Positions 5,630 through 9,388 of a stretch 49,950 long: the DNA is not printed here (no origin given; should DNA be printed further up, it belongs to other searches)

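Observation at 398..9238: Tandem array of three paralogous giant sigma-70-family genes next to sigK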

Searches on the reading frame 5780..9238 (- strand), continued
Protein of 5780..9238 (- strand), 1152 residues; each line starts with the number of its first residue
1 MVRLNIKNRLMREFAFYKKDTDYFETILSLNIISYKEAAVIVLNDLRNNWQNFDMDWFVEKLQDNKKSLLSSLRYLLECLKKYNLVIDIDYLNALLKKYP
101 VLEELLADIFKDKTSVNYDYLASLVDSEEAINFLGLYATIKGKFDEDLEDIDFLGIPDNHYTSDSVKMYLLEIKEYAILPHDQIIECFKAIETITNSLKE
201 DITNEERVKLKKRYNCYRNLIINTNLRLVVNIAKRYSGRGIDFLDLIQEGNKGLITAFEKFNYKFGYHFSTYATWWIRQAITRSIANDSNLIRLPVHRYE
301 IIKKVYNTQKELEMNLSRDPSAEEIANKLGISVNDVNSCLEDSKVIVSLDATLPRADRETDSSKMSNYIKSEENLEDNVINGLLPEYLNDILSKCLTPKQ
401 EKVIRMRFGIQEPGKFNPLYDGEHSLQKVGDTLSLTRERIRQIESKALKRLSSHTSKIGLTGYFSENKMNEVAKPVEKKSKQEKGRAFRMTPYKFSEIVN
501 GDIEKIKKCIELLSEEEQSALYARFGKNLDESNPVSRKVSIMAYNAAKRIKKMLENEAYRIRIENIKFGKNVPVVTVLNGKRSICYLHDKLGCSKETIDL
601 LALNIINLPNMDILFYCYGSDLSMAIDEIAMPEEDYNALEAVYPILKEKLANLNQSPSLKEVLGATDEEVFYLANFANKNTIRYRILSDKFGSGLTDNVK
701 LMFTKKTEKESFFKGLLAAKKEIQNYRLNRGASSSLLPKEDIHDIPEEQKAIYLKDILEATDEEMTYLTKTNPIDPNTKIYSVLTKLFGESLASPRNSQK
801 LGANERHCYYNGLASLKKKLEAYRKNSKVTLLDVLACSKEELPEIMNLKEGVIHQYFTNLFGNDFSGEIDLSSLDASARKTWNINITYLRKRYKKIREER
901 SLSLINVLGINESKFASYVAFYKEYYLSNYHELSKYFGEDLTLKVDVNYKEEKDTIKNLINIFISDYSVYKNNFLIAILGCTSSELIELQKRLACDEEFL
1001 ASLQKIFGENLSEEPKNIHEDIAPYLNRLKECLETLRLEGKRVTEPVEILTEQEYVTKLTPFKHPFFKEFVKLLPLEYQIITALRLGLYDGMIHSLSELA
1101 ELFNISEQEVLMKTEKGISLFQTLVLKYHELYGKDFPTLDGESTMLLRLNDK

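Call 87: search_protein_families(library=ncbifam, proteins=[P0037, P0012, L014:7506-9995:+], max_evalue=1e-40)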
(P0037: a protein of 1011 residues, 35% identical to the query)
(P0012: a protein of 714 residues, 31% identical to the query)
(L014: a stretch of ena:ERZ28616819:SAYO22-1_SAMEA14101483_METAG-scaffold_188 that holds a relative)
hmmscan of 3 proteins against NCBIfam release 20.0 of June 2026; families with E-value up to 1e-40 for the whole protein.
P0037 (1011 aa): 19 families
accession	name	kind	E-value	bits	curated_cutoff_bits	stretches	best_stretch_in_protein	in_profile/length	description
NF006666.0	PRK09210.1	equivalog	2.1e-113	379.4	572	1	192-462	98-369/370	RNA polymerase sigma factor RpoD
NF004208.0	PRK05658.1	equivalog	1.5e-109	367.7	555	1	127-462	292-629/631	RNA polymerase sigma factor RpoD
TIGR02393.1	RpoD_Cterm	equivalog_domain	7.3e-99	330.2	354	1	230-462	3-237/238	RNA polymerase sigma factor RpoD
NF041931.2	MzaA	equivalog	2e-94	317.8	800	1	221-463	469-715/726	MZA anti-phage system associated sigma-70 family RNA polymerase sigma factor MzaA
NF004560.0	PRK05901.1-1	equivalog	1.3e-93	314.9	711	1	225-453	276-506/516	RNA polymerase sigma factor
NF004561.0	PRK05901.1-3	equivalog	1.2e-92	311.7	582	1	227-459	299-533/537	RNA polymerase sigma factor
NF004562.0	PRK05901.1-4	equivalog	3.2e-91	306.6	779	1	225-464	314-555/571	RNA polymerase sigma factor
NF005643.0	PRK07406.1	equivalog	4.6e-90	302.5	500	1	226-462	159-396/397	RNA polymerase sigma factor RpoD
NF005920.0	PRK07921.1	subfamily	8.4e-90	301.1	464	1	225-460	88-325/328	RNA polymerase sigma factor SigB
TIGR02997.1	Sig70-cyanoRpoD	subfamily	1.6e-88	296.8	384.5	1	225-449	72-297/298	RNA polymerase sigma factor, RpoD/SigA family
NF004565.0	PRK05901.2-3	equivalog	2.3e-80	270.8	484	1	159-462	182-499/501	RNA polymerase sigma factor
TIGR02394.1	rpoS_proteo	equivalog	6e-80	268.8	378.7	1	190-456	10-277/285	RNA polymerase sigma factor RpoS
NF004207.0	PRK05657.1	equivalog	5.3e-79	265.9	394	1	173-458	36-322/329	RNA polymerase sigma factor RpoS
NF004564.0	PRK05901.2-2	equivalog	8.8e-79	265.4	617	1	173-459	191-489/500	RNA polymerase sigma factor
NF004566.0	PRK05901.2-4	equivalog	7.3e-75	252.8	531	1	193-463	155-444/448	RNA polymerase sigma factor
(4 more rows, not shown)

P0012 (714 aa): 21 families
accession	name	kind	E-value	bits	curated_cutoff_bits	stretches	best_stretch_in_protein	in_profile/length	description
NF004208.0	PRK05658.1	equivalog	1.2e-94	318.5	555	1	166-405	387-617/631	RNA polymerase sigma factor RpoD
NF006666.0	PRK09210.1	equivalog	1.8e-92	310.5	572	1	61-405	20-357/370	RNA polymerase sigma factor RpoD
TIGR02393.1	RpoD_Cterm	equivalog_domain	7.8e-85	284.3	354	1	174-408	3-228/238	RNA polymerase sigma factor RpoD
NF041931.2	MzaA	equivalog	2.5e-84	284.5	800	1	163-407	465-704/726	MZA anti-phage system associated sigma-70 family RNA polymerase sigma factor MzaA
NF005643.0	PRK07406.1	equivalog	4.2e-82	276.3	500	1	174-406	163-385/397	RNA polymerase sigma factor RpoD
TIGR02997.1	Sig70-cyanoRpoD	subfamily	9.2e-81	271.4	384.5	1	174-404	77-297/298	RNA polymerase sigma factor, RpoD/SigA family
NF004560.0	PRK05901.1-1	equivalog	3.5e-79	267.2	711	1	174-405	281-503/516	RNA polymerase sigma factor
NF004561.0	PRK05901.1-3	equivalog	6.4e-77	259.9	582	1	174-405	302-524/537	RNA polymerase sigma factor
NF004562.0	PRK05901.1-4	equivalog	6.2e-73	246.2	779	1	171-405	316-541/571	RNA polymerase sigma factor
NF005785.0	PRK07598.1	equivalog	1.2e-72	245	554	1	172-407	176-401/415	RNA polymerase sigma factor SigC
NF005920.0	PRK07921.1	subfamily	1.6e-72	244.3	464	1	174-406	93-316/328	RNA polymerase sigma factor SigB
TIGR02394.1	rpoS_proteo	equivalog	1.6e-67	228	378.7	1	132-405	8-271/285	RNA polymerase sigma factor RpoS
NF004615.0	PRK05949.1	subfamily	3.8e-67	226.5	530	1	171-413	91-324/327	RNA polymerase sigma factor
NF005642.0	PRK07405.1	subfamily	4.8e-65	219.8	524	1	170-413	81-315/318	RNA polymerase sigma factor SigD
NF004564.0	PRK05901.2-2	equivalog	3.5e-64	217.2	617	1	23-406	108-481/500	RNA polymerase sigma factor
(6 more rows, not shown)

L014:7506-9995:+ (830 aa): 17 families
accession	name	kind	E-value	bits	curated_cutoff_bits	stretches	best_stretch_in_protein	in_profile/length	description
NF004208.0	PRK05658.1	equivalog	1.6e-65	222.3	555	1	18-434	228-617/631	RNA polymerase sigma factor RpoD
TIGR02393.1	RpoD_Cterm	equivalog_domain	1.6e-62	211.2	354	1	206-435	3-226/238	RNA polymerase sigma factor RpoD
NF041931.2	MzaA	equivalog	5.1e-61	207.4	800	1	166-434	440-702/726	MZA anti-phage system associated sigma-70 family RNA polymerase sigma factor MzaA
NF006666.0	PRK09210.1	equivalog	3.9e-60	204.1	572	1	92-434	39-357/370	RNA polymerase sigma factor RpoD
TIGR02997.1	Sig70-cyanoRpoD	subfamily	3.6e-57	193.9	384.5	1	181-433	51-297/298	RNA polymerase sigma factor, RpoD/SigA family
NF005920.0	PRK07921.1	subfamily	1.5e-56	191.8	464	1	200-434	87-315/328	RNA polymerase sigma factor SigB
NF005643.0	PRK07406.1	equivalog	1.2e-55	189.2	500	1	206-438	163-387/397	RNA polymerase sigma factor RpoD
NF004560.0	PRK05901.1-1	equivalog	4.6e-52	177.8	711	1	182-434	257-503/516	RNA polymerase sigma factor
NF004561.0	PRK05901.1-3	equivalog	7.1e-52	177.2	582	1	145-433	229-523/537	RNA polymerase sigma factor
NF004562.0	PRK05901.1-4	equivalog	1.2e-50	172.6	779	1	96-434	203-541/571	RNA polymerase sigma factor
NF005785.0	PRK07598.1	equivalog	9.2e-49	166.4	554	1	206-434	178-399/415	RNA polymerase sigma factor SigC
TIGR02394.1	rpoS_proteo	equivalog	1.2e-48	166.1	378.7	1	204-434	47-271/285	RNA polymerase sigma factor RpoS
NF004564.0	PRK05901.2-2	equivalog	7.5e-48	163.4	617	1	107-434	160-480/500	RNA polymerase sigma factor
NF004615.0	PRK05949.1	subfamily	8.2e-48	163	530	1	198-433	86-314/327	RNA polymerase sigma factor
NF005642.0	PRK07405.1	subfamily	4e-46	157.7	524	1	199-434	78-306/318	RNA polymerase sigma factor SigD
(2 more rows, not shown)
